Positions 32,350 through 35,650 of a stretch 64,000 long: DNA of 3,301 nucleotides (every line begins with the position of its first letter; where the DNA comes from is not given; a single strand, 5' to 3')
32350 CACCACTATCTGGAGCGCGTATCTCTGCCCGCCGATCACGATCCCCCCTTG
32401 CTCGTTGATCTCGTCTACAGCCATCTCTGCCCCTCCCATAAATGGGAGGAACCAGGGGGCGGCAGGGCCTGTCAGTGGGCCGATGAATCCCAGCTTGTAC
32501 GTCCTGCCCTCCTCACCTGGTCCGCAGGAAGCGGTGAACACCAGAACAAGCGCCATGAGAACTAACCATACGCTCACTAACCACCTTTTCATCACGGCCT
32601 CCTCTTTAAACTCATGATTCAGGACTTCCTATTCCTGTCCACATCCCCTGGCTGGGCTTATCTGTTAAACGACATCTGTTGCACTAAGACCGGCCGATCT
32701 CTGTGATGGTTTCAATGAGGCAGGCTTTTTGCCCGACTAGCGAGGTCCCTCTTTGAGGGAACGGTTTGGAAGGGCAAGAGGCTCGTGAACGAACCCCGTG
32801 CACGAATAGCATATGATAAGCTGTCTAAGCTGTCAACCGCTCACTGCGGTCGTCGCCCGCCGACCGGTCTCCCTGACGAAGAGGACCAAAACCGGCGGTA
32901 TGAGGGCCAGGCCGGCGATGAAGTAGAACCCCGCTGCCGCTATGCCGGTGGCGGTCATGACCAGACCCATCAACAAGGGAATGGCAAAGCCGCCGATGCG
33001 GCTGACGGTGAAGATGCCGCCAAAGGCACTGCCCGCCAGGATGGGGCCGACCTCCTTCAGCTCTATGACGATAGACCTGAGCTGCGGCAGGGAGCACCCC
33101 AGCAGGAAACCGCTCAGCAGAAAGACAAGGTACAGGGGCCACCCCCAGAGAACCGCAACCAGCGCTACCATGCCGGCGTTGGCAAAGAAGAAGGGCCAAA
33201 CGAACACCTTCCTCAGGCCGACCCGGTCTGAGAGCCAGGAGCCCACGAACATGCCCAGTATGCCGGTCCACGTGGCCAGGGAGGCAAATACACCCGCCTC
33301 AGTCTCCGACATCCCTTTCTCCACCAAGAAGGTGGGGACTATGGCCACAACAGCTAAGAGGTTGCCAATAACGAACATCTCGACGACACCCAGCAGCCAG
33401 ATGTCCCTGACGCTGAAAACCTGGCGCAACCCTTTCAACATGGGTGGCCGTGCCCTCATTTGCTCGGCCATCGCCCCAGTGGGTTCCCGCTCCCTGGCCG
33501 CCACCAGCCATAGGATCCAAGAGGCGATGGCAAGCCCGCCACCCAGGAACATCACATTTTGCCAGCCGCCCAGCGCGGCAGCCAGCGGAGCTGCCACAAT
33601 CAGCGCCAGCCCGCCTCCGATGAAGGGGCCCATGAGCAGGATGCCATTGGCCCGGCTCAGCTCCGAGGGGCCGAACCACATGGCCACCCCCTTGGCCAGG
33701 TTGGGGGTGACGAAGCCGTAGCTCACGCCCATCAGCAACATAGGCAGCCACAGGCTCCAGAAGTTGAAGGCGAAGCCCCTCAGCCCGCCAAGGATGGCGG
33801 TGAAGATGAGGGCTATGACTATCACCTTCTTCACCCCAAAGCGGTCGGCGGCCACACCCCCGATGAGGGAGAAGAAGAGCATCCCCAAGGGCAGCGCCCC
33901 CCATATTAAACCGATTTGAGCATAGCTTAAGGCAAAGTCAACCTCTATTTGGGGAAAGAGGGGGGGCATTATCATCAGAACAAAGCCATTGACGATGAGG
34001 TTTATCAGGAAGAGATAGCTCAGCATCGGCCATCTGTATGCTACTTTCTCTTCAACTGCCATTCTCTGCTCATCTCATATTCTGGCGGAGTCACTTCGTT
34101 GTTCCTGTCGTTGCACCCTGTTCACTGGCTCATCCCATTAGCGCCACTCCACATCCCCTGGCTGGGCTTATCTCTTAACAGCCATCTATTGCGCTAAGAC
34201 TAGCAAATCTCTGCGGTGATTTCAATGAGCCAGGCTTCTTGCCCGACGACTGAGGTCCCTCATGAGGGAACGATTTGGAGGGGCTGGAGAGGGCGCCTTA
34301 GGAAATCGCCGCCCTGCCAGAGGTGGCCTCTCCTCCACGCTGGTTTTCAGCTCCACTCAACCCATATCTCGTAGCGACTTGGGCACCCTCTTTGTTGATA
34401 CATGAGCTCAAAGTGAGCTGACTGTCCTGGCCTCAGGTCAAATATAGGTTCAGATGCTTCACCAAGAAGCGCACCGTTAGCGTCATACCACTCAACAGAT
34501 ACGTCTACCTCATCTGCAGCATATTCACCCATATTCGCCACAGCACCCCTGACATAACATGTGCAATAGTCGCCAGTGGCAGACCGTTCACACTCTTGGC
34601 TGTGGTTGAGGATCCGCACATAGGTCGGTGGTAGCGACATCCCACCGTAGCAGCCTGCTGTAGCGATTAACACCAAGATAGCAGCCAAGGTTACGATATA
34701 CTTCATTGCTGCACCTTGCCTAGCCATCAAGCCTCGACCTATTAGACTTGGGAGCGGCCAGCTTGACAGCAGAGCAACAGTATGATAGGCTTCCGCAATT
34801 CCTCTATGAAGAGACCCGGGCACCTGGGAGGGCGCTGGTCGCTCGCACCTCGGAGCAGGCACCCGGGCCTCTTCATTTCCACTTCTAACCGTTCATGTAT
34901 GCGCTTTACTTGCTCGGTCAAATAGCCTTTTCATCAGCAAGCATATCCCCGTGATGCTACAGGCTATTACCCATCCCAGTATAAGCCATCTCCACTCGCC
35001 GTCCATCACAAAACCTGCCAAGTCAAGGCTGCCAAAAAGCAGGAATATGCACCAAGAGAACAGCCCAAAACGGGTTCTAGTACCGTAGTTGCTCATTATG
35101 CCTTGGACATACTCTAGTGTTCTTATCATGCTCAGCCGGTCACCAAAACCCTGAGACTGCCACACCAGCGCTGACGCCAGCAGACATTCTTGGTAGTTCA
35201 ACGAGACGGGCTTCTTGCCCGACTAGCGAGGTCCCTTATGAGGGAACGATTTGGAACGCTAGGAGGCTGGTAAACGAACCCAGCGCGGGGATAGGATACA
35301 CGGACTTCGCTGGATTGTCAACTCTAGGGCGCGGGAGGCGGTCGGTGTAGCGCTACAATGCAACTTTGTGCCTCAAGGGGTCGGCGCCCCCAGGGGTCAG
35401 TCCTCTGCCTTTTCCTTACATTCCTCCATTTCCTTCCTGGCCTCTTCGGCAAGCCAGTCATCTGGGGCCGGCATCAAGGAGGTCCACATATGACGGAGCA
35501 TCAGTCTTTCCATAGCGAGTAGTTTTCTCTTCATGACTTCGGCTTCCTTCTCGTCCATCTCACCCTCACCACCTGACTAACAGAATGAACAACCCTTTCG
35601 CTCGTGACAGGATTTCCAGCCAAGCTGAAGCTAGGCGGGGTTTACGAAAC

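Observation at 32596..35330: Three diverged copies of a roughly 150-nt promoter-plus-structured-leader upstream of three consecutive transporter-type units (candidate new cis-regulatory RNA)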

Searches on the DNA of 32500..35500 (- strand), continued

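Call 44: search_with_rna_model(model_id=R1, sources=[L001, L002, L004, L005, L006, L007, L008, L009, L010, L011, L012, L013, L014, L015, L016, L017], max_evalue=5, show_alignments=0)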
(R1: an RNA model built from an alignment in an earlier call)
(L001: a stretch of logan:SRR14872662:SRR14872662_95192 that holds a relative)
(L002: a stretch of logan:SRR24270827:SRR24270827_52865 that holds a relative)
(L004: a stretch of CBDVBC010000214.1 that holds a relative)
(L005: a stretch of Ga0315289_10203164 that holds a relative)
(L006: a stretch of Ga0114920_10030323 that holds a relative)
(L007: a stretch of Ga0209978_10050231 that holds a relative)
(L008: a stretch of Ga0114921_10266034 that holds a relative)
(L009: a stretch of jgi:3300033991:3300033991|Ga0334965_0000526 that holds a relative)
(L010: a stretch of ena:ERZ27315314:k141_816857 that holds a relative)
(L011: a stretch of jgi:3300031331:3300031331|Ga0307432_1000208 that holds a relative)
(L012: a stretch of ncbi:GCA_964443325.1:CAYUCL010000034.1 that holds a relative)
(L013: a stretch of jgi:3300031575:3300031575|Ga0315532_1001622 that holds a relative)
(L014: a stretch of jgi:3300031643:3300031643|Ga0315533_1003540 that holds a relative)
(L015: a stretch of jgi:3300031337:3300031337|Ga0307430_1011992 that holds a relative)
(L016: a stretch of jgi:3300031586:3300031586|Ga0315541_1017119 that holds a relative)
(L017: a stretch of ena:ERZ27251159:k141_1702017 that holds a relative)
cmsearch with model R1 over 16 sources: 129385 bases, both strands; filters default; matches with E-value up to 5: 11.
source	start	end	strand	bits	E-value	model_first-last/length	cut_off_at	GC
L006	1753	1819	-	86.5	5.5e-21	1-66/66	no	0.57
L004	337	403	+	86.3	6.3e-21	1-66/66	no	0.55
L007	1939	2005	+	86.3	6.3e-21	1-66/66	no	0.55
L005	332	398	+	85.5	1.1e-20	1-66/66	no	0.54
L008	509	573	+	83.5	3.5e-20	1-66/66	no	0.54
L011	6846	6903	-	13.7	0.17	1-66/66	no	0.47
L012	1742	1799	-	13.7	0.17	1-66/66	no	0.47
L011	21049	21065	+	10.3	1.4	36-52/66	no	0.65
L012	15945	15961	+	10.3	1.4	36-52/66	no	0.65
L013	11495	11511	+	10.3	1.4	36-52/66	no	0.65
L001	4951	5018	+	9.6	2.1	1-66/66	no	0.43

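Call 65: search_dna_similar(query=window:32596-32840:-, collection=plasmids, mode=distant, max_evalue=0.01)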
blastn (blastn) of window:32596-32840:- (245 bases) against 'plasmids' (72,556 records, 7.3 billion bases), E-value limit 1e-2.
No match.

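Call 66: search_dna_similar(query=window:32596-32840:-, collection=phages, mode=distant, max_evalue=0.01)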
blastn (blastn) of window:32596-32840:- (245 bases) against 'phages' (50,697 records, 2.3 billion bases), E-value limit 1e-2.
No match.

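Call 72: search_with_rna_model(model_id=R1, sources=[L018, L019, L020, L021, L022, L023], max_evalue=1, show_alignments=0)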
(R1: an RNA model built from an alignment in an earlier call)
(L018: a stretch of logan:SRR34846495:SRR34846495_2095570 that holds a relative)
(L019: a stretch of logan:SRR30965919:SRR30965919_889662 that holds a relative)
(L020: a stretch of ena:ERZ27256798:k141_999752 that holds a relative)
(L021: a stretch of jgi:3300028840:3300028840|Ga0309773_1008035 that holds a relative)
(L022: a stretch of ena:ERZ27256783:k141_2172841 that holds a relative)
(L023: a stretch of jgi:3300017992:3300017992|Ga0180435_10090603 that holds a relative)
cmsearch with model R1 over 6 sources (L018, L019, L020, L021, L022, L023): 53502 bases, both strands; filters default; matches with E-value up to 1: 8.
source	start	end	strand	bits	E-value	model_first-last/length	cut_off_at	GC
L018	2222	2286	+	84.1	1e-20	1-66/66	no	0.54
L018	1246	1310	+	83.5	1.5e-20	1-66/66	no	0.54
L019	1525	1589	+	83.5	1.5e-20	1-66/66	no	0.54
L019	2501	2565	+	80.1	1.2e-19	1-66/66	no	0.55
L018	3730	3794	+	78.7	2.8e-19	1-66/66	no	0.48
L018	2233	2246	-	10.3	0.58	12-26/66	no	0.57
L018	3741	3754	-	10.3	0.58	12-26/66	no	0.57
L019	2512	2525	-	10.3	0.58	12-26/66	no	0.57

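Call 89: search_rna_families(source=L011, start=9250, end=10050, threshold=evalue, max_evalue=1)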
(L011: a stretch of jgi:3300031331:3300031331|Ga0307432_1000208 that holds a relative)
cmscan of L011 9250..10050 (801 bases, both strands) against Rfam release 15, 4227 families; matches with E-value up to 1: 10.
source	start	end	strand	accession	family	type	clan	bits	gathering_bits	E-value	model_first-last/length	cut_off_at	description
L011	9631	9773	+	RF03533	SQ1002_RNA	Gene; sRNA;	-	26.3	128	0.0017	1-237/237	no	Clostridioides difficile sRNA SQ1002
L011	9654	9745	-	RF00515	PyrR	Cis-reg;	-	24.7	54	0.5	1-115/115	no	PyrR binding site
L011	9664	9742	+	RF03512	mir-3479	Gene; miRNA;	-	23.1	79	0.051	1-74/74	no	mir-3479 microRNA precursor family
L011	9654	9765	-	RF01772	rnk_pseudo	Cis-reg; leader;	-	22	55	0.32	1-108/108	no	Pseudomonas rnk leader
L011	9746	9826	-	RF02837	anti-hemB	Gene; sRNA;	-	21.8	49.5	0.013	1-81/81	no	Burkholderia RNA 7 (anti-hemB)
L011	9650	9758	-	RF03965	mir-8927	Gene; miRNA;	-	20.6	160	0.15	1-145/145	no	mir-8927 microRNA precursor family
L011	9723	9847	-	RF00260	HepC_CRE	Cis-reg;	-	18.1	140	0.027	1-176/176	no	Hepatitis C virus (HCV) cis-acting replication element (CRE)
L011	9734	9851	-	RF02233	sX14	Gene; sRNA;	-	17.8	80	0.91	1-92/92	no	Xanthomonas sRNA sX14/Xoo3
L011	9341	9479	-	RF00260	HepC_CRE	Cis-reg;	-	15.1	140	0.21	1-176/176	no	Hepatitis C virus (HCV) cis-acting replication element (CRE)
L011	9749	9839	-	RF01391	isrH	Gene; sRNA;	-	13.6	45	0.27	1-280/280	no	isrH Hfq binding RNA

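Call 92: search_with_rna_model(model_id=R1, sources=[L024, L025, L026, L027, L028, L029], max_evalue=1)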
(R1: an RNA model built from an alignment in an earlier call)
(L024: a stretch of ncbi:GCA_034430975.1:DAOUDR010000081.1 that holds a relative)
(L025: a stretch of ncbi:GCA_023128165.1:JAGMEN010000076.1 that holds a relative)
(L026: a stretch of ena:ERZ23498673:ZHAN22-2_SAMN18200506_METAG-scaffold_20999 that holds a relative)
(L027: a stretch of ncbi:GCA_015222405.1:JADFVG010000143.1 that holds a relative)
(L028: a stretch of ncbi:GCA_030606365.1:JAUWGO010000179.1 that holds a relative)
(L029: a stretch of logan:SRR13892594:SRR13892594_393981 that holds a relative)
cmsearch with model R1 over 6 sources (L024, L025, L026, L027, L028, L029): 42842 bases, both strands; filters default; matches with E-value up to 1: 3.
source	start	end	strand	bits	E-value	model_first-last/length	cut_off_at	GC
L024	12693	12772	-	9.4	0.82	1-66/66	no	0.44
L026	2970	3049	-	9.4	0.82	1-66/66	no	0.44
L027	2860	2939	-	9.4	0.82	1-66/66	no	0.44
